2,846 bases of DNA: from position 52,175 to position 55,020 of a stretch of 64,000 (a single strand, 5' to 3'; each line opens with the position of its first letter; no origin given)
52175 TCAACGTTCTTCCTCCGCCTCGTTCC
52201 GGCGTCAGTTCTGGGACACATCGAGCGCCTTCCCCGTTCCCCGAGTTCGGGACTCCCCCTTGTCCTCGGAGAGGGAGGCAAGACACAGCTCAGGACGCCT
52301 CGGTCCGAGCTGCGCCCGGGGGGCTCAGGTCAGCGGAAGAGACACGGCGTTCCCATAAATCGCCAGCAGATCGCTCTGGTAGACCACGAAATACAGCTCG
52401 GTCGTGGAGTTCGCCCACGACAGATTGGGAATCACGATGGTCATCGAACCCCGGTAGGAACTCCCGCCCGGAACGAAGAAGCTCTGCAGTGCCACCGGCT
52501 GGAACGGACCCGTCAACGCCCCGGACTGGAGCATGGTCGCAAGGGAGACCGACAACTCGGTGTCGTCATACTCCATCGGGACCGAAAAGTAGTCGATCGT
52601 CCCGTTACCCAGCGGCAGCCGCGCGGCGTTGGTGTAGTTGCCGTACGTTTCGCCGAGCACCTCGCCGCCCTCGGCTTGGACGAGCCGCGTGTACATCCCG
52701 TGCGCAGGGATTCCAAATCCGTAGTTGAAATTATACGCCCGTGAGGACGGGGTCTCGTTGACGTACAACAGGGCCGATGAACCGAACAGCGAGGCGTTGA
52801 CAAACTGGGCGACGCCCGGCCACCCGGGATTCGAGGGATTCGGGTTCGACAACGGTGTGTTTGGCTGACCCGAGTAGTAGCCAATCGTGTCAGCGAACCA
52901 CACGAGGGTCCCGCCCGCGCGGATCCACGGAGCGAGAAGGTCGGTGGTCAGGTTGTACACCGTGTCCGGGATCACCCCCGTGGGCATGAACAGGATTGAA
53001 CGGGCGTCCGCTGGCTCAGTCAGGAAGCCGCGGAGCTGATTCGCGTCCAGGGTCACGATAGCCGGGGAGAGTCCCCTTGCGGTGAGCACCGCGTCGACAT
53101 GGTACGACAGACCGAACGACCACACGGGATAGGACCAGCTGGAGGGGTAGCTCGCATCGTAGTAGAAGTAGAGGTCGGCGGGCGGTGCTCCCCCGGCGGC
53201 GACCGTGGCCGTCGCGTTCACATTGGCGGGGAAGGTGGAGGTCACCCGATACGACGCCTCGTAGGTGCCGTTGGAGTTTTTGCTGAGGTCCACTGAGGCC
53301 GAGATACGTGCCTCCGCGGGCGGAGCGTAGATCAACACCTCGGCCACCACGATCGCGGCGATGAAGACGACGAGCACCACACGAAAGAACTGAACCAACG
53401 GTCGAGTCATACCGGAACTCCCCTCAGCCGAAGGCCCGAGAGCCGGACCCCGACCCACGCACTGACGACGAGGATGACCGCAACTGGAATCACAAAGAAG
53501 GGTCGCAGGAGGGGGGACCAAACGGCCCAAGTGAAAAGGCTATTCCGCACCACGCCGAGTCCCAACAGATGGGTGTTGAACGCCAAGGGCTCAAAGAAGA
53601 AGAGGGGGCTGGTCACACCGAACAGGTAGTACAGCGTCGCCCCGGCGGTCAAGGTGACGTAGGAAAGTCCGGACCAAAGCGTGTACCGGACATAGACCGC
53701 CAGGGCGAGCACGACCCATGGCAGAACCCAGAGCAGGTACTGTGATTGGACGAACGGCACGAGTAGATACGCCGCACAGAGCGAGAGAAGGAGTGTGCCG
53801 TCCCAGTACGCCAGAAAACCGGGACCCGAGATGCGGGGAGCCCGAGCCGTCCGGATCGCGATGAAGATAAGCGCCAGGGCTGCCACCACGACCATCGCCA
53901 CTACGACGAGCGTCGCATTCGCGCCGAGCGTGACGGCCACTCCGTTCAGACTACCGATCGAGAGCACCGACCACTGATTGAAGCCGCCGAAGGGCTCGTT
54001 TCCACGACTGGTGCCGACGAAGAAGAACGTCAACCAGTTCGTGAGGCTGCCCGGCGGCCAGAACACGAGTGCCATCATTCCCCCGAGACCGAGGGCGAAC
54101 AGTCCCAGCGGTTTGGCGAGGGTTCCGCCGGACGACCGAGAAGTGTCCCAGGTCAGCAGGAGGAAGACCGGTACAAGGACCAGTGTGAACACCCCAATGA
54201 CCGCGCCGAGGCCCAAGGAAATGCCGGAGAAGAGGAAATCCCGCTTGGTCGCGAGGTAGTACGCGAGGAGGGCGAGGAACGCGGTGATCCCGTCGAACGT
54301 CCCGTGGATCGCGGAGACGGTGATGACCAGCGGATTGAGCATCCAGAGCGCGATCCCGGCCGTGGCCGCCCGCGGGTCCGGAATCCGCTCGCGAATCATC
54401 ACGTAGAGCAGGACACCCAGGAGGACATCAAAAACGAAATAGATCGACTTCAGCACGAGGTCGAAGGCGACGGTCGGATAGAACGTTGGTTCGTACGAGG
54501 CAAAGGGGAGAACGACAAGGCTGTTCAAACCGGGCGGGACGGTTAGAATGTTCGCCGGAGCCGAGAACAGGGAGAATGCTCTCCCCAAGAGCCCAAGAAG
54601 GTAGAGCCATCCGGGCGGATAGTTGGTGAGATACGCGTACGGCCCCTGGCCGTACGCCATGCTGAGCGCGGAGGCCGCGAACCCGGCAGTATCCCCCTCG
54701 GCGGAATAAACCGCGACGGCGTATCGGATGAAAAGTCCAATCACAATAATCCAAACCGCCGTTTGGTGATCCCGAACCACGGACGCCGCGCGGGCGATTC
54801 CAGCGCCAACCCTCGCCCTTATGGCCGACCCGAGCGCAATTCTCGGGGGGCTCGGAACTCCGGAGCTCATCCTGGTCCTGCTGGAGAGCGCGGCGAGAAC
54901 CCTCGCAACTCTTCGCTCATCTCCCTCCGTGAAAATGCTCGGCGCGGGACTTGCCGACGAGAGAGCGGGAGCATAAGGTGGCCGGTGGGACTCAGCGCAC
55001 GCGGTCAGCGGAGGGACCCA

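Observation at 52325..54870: Copy B of the membrane/partner module, plus a third cytosolic homolog of the partner domain immediately downstream (51257..52141)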

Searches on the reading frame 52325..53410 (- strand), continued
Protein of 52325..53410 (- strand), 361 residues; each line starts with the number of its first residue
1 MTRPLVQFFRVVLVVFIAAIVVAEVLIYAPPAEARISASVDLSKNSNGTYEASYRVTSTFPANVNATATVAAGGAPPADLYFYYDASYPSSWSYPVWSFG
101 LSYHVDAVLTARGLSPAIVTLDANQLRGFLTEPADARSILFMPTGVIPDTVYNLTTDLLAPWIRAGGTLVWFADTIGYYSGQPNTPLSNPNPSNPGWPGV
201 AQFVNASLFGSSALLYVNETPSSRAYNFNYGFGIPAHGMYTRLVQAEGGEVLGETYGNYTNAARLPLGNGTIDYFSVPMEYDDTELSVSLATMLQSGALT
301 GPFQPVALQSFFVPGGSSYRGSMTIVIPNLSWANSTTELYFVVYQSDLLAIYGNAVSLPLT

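Call 79: find_encoding_contigs(protein=P0017, flank=6000, max_places=2)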
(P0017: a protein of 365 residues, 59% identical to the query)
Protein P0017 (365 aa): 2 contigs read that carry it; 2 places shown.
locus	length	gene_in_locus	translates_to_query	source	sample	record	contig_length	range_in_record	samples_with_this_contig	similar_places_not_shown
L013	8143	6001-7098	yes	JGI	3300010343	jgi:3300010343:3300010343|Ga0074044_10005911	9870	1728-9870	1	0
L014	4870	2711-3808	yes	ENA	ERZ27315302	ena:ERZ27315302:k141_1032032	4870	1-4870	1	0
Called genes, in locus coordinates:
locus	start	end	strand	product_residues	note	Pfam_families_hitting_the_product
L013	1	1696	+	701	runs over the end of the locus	-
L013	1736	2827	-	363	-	-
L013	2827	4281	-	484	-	PF06728:PIG-U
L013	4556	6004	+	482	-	PF09594:GT87, PF06728:PIG-U (weak)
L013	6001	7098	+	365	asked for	-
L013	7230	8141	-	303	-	?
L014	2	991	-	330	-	?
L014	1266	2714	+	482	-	PF09594:GT87, PF06728:PIG-U (weak)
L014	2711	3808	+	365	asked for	-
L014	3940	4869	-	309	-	?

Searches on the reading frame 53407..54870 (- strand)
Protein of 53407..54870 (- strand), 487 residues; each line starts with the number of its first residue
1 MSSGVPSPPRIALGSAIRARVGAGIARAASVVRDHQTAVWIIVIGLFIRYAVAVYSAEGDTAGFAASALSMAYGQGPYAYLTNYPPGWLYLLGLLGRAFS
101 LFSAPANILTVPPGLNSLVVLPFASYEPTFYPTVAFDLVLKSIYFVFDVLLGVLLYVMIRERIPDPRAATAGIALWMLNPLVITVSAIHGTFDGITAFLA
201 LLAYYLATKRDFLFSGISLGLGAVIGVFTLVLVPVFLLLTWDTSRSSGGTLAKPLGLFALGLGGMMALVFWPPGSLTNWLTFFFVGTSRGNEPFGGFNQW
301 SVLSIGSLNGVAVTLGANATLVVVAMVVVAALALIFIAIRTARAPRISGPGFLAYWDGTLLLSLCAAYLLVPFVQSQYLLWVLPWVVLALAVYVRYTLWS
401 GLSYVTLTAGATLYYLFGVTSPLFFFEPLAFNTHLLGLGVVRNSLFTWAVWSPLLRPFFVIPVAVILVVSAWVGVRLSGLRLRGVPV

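Call 8: search_protein_families(library=pfam, proteins=[window:53407-54870:-], max_evalue=1)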
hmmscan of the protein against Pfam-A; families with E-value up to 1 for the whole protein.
window:53407-54870:- (487 aa): 1 family
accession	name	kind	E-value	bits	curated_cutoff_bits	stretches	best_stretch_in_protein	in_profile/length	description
PF09594.16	GT87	-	1.5e-07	31.9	25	1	140-345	23-220/237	Glycosyltransferase family 87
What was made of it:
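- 53407..54870 (-): GT-C fold membrane glycosyltransferase, copy B (487 aa). Pfam GT87 at 31.9 bits, above the cutoff of 25 (call 8).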

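Call 9: search_protein_families(library=ncbifam, proteins=[window:53407-54870:-], max_evalue=1)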
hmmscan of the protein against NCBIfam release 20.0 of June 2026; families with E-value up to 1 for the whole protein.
window:53407-54870:- (487 aa): 1 family
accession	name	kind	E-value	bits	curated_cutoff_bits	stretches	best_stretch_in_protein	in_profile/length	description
NF052429.1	LpqS_Mycobact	equivalog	0.22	11.8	35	0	319-366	78-123/126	putative copper homeostasis (lipo)protein LpqS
